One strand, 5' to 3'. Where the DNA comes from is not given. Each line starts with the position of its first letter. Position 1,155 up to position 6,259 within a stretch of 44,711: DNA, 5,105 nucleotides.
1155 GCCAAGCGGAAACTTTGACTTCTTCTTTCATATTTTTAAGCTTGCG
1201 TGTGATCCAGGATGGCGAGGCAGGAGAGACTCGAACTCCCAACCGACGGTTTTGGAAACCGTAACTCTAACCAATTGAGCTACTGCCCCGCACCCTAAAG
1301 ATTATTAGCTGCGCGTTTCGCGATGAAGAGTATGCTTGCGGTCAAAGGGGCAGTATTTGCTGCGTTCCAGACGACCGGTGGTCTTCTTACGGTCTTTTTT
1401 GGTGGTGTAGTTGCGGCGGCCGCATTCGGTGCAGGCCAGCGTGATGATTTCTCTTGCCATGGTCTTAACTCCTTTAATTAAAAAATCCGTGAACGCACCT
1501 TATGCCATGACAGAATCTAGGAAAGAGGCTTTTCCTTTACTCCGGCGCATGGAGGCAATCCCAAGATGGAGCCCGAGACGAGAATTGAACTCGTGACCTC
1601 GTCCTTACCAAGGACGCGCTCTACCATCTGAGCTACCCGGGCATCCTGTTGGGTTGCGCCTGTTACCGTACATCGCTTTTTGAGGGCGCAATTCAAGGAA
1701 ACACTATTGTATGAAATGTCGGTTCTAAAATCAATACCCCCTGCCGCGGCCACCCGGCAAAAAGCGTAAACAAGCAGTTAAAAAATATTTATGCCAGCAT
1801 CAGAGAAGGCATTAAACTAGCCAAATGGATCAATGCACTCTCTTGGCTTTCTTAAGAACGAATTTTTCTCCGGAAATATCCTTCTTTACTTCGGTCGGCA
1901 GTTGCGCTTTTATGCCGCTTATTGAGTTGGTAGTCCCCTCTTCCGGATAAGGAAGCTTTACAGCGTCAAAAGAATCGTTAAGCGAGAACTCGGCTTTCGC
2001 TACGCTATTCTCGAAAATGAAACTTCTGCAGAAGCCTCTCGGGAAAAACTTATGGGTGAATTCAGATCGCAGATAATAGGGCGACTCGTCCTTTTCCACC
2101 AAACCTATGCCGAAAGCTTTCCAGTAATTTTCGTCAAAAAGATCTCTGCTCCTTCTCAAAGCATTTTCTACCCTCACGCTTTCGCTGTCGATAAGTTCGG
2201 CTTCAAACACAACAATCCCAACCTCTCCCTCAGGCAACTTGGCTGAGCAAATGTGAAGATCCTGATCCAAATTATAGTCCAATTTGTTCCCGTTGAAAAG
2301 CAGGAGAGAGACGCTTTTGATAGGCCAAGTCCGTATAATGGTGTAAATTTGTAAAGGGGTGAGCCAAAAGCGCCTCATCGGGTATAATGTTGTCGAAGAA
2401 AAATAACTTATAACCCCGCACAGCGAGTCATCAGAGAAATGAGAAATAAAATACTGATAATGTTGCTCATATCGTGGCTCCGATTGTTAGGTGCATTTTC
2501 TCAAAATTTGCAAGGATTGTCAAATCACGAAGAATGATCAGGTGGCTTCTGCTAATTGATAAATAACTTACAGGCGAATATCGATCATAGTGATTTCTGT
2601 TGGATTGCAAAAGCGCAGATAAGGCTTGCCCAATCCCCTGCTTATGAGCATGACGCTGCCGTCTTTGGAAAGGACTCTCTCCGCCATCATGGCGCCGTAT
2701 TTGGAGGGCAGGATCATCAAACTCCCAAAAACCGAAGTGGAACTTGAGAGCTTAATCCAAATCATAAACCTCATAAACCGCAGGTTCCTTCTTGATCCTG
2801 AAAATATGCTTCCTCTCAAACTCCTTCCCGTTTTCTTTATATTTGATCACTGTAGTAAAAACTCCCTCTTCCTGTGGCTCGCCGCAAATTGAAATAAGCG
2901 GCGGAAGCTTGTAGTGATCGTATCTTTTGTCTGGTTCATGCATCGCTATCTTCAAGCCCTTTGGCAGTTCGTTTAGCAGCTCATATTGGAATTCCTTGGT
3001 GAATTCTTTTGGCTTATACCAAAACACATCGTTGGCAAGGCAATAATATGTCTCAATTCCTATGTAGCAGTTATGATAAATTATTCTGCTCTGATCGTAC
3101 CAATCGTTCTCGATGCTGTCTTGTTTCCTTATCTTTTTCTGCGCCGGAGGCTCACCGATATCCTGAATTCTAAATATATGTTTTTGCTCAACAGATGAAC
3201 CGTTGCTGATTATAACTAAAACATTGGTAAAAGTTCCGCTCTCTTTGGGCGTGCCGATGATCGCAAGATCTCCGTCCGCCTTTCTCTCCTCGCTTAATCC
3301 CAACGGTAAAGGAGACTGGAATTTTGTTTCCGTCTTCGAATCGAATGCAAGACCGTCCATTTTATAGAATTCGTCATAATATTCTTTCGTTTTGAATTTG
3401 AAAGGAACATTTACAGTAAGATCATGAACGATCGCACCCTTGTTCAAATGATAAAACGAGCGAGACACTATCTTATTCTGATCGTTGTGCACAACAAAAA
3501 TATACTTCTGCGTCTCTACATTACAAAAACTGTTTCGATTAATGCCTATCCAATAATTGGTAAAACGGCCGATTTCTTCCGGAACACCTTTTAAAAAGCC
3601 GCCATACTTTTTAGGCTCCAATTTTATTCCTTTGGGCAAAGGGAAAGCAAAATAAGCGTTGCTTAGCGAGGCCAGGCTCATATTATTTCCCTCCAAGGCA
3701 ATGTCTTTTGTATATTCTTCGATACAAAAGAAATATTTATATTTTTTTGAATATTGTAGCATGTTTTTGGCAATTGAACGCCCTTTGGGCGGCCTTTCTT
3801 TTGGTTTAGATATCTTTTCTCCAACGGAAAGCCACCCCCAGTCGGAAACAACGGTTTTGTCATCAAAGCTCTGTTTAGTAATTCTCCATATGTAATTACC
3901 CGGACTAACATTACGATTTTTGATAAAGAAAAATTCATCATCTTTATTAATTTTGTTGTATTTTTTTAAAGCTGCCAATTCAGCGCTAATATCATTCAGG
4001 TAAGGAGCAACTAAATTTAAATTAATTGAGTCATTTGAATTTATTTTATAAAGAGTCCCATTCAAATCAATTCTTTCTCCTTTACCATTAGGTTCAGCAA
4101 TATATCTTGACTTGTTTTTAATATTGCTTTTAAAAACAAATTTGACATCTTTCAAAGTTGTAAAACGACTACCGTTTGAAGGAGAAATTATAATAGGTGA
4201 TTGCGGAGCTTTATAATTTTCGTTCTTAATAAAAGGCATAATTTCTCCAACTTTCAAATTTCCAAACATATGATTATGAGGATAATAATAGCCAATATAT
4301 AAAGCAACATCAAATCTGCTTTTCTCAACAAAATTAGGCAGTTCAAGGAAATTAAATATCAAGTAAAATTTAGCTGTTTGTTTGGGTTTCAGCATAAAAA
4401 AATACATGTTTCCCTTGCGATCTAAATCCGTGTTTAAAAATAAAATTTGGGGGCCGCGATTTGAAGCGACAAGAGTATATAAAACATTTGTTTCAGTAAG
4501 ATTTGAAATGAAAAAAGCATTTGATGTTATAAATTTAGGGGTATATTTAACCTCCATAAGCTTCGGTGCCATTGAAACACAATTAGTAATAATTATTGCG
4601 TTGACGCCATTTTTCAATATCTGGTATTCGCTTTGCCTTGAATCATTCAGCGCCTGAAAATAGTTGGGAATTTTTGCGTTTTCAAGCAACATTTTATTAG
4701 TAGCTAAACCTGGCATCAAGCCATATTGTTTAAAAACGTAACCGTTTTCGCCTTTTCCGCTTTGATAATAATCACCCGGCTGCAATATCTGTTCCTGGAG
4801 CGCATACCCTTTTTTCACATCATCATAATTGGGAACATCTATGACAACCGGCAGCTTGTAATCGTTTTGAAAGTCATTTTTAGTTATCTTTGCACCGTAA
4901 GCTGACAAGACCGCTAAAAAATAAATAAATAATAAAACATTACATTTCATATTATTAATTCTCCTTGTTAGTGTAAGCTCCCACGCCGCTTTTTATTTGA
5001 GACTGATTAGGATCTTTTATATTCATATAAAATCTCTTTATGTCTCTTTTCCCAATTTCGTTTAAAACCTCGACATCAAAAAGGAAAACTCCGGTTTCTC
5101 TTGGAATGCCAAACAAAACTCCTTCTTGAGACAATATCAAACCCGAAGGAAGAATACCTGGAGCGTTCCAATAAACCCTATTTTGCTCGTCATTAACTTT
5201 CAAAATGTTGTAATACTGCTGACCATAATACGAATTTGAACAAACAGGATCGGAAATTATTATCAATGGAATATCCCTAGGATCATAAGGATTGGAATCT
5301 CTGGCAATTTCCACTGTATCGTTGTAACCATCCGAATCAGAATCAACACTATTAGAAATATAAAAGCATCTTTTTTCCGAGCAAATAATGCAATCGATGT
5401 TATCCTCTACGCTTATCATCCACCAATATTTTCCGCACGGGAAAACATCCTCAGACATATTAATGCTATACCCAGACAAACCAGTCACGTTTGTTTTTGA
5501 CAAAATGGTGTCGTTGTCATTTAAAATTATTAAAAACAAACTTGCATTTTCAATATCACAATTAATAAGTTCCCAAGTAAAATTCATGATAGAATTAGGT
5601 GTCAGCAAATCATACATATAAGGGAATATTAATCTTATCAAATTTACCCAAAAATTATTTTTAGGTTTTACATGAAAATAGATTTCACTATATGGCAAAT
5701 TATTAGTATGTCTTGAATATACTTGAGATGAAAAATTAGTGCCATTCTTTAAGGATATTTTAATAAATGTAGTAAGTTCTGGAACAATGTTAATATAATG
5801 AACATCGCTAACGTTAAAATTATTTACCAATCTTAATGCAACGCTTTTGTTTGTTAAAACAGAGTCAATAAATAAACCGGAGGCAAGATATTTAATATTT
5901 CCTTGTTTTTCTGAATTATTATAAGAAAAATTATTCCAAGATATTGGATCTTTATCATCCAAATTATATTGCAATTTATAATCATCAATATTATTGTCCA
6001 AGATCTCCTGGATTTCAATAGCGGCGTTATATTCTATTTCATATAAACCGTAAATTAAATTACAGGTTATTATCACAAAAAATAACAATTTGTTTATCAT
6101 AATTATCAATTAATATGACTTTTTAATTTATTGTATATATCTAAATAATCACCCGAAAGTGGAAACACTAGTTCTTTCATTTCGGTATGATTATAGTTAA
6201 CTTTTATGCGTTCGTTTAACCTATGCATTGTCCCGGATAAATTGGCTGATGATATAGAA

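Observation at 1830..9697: Very AT-rich secreted-protein operon embedded in a high-GC chromosome next to tRNA-Thr: candidate undescribed surface/attack module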

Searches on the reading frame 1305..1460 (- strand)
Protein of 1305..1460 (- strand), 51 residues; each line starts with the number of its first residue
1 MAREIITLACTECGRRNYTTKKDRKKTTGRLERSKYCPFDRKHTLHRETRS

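Call 34: find_encoding_contigs(protein=window:1305-1460:-, flank=10000, max_places=10)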
Protein window:1305-1460:- (51 aa): 24 contigs read that carry it; 10 places shown.
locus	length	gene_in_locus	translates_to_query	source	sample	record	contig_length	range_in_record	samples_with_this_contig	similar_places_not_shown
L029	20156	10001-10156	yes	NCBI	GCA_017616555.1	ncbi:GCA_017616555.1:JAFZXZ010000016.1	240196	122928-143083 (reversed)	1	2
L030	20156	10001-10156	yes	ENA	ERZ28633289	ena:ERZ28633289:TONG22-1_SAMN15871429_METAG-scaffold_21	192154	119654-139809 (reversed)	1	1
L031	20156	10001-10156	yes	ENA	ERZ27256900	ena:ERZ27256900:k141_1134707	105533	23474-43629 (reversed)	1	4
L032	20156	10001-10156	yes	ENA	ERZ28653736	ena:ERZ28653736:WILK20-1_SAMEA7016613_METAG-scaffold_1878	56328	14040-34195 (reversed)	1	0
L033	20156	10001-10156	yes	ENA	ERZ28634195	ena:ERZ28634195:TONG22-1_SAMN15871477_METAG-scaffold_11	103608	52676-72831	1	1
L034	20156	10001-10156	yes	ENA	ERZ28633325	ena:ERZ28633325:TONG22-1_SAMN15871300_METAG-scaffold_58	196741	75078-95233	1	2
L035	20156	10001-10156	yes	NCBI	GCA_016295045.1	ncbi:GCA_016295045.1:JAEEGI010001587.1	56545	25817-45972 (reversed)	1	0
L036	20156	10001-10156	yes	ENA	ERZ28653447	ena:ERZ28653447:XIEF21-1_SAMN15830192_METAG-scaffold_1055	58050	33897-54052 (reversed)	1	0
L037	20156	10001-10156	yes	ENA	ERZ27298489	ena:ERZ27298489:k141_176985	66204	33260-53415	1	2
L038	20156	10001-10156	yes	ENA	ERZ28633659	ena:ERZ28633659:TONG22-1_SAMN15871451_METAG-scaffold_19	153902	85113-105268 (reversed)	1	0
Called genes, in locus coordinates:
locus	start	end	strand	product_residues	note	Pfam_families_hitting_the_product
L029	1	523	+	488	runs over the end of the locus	PF08238:Sel1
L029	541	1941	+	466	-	PF08238:Sel1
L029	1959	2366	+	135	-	-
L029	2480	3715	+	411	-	PF12704:MacB_PCD, PF02687:FtsX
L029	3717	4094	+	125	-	PF01648:ACPS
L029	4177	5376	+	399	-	PF00155:Aminotran_1_2, PF01053:Cys_Met_Meta_PP (faint), PF01212:Beta_elim_lyase (weak), PF00202:Aminotran_3 (weak)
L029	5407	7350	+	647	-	PF07944:Beta-AFase-like_GH127_cat, PF20736:Glyco_hydro127M, PF20737:Glyco_hydro127C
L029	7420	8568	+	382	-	PF13535:ATP-grasp_4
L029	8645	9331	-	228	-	-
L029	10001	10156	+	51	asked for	PF00471:Ribosomal_L33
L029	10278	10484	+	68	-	PF00584:SecE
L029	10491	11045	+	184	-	PF02357:NusG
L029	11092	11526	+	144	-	PF03946:Ribosomal_L11_N, PF00298:Ribosomal_L11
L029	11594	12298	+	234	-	PF00687:Ribosomal_L1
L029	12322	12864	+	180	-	PF00466:Ribosomal_L10, PF27436:RL10_C (faint)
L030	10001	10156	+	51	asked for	PF00471:Ribosomal_L33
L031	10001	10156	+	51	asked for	PF00471:Ribosomal_L33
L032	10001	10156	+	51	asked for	PF00471:Ribosomal_L33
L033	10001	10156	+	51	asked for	PF00471:Ribosomal_L33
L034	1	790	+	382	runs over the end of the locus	PF13535:ATP-grasp_4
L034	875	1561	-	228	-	-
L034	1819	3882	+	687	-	-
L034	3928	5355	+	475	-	-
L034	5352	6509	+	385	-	-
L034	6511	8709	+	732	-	-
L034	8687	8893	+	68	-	-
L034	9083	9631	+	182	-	-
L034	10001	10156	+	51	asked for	PF00471:Ribosomal_L33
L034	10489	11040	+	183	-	PF02357:NusG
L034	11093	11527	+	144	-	PF03946:Ribosomal_L11_N, PF00298:Ribosomal_L11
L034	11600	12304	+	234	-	PF00687:Ribosomal_L1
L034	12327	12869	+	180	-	PF00466:Ribosomal_L10, PF27436:RL10_C (weak)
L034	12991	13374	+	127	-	PF16320:Ribosomal_L12_N, PF00542:Ribosomal_L12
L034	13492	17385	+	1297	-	PF04563:RNA_pol_Rpb2_1, PF04561:RNA_pol_Rpb2_2, PF04565:RNA_pol_Rpb2_3, PF10385:RNA_pol_Rpb2_45, PF00562:RNA_pol_Rpb2_6, PF04560:RNA_pol_Rpb2_7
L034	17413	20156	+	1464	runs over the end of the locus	PF04997:RNA_pol_Rpb1_1, PF00623:RNA_pol_Rpb1_2, PF04983:RNA_pol_Rpb1_3, PF05000:RNA_pol_Rpb1_4, PF04998:RNA_pol_Rpb1_5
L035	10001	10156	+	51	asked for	PF00471:Ribosomal_L33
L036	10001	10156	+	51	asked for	PF00471:Ribosomal_L33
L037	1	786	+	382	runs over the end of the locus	PF13535:ATP-grasp_4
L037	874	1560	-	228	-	-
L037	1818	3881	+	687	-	-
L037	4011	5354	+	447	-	-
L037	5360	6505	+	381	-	-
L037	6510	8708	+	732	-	-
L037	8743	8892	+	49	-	-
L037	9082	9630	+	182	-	-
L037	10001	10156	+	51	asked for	PF00471:Ribosomal_L33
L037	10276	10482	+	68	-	PF00584:SecE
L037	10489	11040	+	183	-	PF02357:NusG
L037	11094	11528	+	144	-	PF03946:Ribosomal_L11_N, PF00298:Ribosomal_L11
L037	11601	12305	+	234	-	PF00687:Ribosomal_L1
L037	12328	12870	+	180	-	PF00466:Ribosomal_L10, PF27436:RL10_C (weak)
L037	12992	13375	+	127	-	PF16320:Ribosomal_L12_N, PF00542:Ribosomal_L12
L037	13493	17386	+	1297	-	PF04563:RNA_pol_Rpb2_1, PF04561:RNA_pol_Rpb2_2, PF04565:RNA_pol_Rpb2_3, PF10385:RNA_pol_Rpb2_45, PF00562:RNA_pol_Rpb2_6, PF04560:RNA_pol_Rpb2_7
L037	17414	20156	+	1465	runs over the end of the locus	PF04997:RNA_pol_Rpb1_1, PF00623:RNA_pol_Rpb1_2, PF04983:RNA_pol_Rpb1_3, PF05000:RNA_pol_Rpb1_4, PF04998:RNA_pol_Rpb1_5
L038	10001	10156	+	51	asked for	PF00471:Ribosomal_L33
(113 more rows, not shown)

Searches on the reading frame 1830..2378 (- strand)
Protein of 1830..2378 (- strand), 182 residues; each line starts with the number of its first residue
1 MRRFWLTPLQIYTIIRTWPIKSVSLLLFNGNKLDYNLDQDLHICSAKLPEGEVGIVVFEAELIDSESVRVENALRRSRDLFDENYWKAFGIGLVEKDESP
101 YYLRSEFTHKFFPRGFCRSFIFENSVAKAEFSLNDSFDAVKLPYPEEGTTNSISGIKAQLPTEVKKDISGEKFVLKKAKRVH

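Call 6: search_protein_families(library=pfam, proteins=[window:1830-2378:-], max_evalue=0.1)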
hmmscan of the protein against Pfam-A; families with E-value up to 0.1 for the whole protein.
window:1830-2378:- (182 aa): 0 families

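Call 7: search_protein_families(library=ncbifam, proteins=[window:1830-2378:-], max_evalue=0.1)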
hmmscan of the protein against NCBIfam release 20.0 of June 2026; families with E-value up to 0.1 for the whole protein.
window:1830-2378:- (182 aa): 0 families

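Call 12: search_protein_families(library=phrogs, proteins=[window:1830-2378:-], max_evalue=0.1)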
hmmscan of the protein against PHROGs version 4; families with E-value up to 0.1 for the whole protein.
window:1830-2378:- (182 aa): 0 families

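Call 97: search_protein_families(library=padloc, proteins=[window:1830-2378:-], max_evalue=0.01)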
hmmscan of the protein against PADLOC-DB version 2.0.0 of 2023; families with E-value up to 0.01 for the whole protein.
window:1830-2378:- (182 aa): 0 families

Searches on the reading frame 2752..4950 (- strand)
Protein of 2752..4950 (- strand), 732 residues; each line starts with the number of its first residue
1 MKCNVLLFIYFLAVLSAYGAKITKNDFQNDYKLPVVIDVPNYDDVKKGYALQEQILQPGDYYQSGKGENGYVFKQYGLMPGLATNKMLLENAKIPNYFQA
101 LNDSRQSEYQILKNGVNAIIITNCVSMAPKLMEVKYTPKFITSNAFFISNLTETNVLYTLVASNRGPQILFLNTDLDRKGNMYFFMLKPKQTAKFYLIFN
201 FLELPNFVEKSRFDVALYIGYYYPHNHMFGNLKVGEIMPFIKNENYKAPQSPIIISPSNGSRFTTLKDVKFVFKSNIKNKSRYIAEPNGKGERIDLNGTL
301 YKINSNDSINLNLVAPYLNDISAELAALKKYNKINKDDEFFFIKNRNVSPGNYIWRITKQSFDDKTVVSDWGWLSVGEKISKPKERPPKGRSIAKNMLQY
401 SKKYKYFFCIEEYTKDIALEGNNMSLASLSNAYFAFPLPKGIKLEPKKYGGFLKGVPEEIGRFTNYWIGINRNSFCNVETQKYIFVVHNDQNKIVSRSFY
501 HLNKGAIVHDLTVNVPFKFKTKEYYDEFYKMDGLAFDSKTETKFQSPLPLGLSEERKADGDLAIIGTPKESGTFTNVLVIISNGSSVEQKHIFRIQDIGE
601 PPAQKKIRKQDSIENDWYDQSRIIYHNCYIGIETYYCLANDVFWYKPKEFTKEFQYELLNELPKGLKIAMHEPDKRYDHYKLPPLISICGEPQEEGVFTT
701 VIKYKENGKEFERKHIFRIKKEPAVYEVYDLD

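Call 6: search_protein_families(library=pfam, proteins=[window:2752-4950:-], max_evalue=0.1)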
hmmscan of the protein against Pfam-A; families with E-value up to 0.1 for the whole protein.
window:2752-4950:- (732 aa): 2 families
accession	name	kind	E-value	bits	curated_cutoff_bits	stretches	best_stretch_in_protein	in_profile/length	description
PF23196.1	NOMO_6th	-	0.035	14.9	27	1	318-379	33-91/123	NOMO sixth transthyretin-like domain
PF20597.4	pAdhesive_15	-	0.046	14.1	23.8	1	256-362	51-155/254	Putative Ice-binding-like adhesive domain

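Call 7: search_protein_families(library=ncbifam, proteins=[window:2752-4950:-], max_evalue=0.1)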
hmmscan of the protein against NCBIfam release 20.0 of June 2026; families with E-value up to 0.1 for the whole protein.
window:2752-4950:- (732 aa): 1 family
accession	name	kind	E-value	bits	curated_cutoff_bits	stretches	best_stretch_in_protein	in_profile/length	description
NF041488.1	caps_synth_Cps4B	equivalog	0.067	12.7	400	0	592-679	122-209/243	capsular polysaccharide biosynthesis protein Cps4B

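Call 12: search_protein_families(library=phrogs, proteins=[window:2752-4950:-], max_evalue=0.1)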
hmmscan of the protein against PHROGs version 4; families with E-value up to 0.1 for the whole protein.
window:2752-4950:- (732 aa): 0 families

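Call 97: search_protein_families(library=padloc, proteins=[window:2752-4950:-], max_evalue=0.01)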
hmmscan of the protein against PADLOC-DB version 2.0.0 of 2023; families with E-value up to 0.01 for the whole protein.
window:2752-4950:- (732 aa): 0 families

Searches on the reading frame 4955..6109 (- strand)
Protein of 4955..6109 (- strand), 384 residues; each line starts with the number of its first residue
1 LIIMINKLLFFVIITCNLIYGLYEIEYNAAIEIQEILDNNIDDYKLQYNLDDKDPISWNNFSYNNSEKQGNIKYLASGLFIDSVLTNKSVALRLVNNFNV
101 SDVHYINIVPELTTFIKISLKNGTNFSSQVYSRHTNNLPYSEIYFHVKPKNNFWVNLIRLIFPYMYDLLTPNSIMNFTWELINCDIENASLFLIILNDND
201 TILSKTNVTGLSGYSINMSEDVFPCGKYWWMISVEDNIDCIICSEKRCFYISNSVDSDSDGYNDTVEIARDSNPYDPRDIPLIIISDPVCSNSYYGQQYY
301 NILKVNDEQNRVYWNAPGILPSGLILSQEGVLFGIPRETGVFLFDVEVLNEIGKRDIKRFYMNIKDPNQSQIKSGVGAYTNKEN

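Call 6: search_protein_families(library=pfam, proteins=[window:4955-6109:-], max_evalue=0.1)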
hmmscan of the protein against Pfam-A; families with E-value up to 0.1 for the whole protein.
window:4955-6109:- (384 aa): 0 families

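Call 7: search_protein_families(library=ncbifam, proteins=[window:4955-6109:-], max_evalue=0.1)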
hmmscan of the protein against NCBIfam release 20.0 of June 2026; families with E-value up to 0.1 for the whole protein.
window:4955-6109:- (384 aa): 0 families

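Call 12: search_protein_families(library=phrogs, proteins=[window:4955-6109:-], max_evalue=0.1)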
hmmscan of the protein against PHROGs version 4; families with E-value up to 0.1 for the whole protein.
window:4955-6109:- (384 aa): 0 families

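Call 47: find_homologous_proteins(query=window:4955-6109:-, max_evalue=0.001)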
Query window:4955-6109:- (384 aa): 6 proteins with E <= 0.001 among 1881 candidates.
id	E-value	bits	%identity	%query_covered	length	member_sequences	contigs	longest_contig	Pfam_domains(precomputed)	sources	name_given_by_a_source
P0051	1.8e-255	866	100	100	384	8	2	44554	-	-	-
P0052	6.8e-166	571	66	99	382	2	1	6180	-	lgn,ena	-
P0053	1.0e-160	554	64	99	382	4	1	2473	-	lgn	-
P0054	9.2e-158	544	64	98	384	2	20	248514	-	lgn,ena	-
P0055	7.4e-146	505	59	98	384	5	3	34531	-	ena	-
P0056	1.2e-68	251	61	47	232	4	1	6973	-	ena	-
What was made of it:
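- Tried and rejected: The P3 single-sequence search found only 6 close relatives (call 47).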

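Call 67: search_protein_families(library=pfam, alignment_id=A5, max_evalue=0.1)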
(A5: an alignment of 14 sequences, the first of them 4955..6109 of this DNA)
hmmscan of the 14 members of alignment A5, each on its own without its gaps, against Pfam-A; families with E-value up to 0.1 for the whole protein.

A. member 1, window:4955-6109:- (384 aa): 0 families

B. families by the number of members that match (of 14 scanned): 10 families
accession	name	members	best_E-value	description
PF18884.5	TSP3_bac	10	2.6e-09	Bacterial TSP3 repeat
PF05345.18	He_PIG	3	1.1e-07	Putative Ig domain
PF13405.12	EF-hand_6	1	0.0018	EF-hand domain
PF00036.39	EF-hand_1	1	0.0061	EF hand domain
PF16187.10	Peptidase_M16_M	1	0.013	Middle or third domain of peptidase_M16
PF00801.26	PKD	1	0.018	PKD domain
PF24908.1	Ig_SIBA-E_2nd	1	0.019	Integrin beta-like protein A-E, second Ig-like domain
PF22352.2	K319L-like_PKD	1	0.025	K319L-like, PKD domain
PF10342.15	Kre9_KNH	1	0.039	Kre9/KNH-like N-terminal Ig-like domain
PF07495.19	Y_Y_Y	1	0.05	Y_Y_Y domain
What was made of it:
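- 4955..6109 (-): P3, 384 aa. Signal peptide, N-terminal domain, FN3-like domain, one TSP3 calcium-binding motif (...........E), He_PIG-type Ig domain. TSP3_bac is found in 10 of 14 family members and He_PIG in 3 of 14 (call 67).
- TSP3 and He_PIG are found in the P3 family (call 67).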

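Call 97: search_protein_families(library=padloc, proteins=[window:4955-6109:-], max_evalue=0.01)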
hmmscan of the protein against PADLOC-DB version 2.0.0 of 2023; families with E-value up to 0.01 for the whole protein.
window:4955-6109:- (384 aa): 0 families
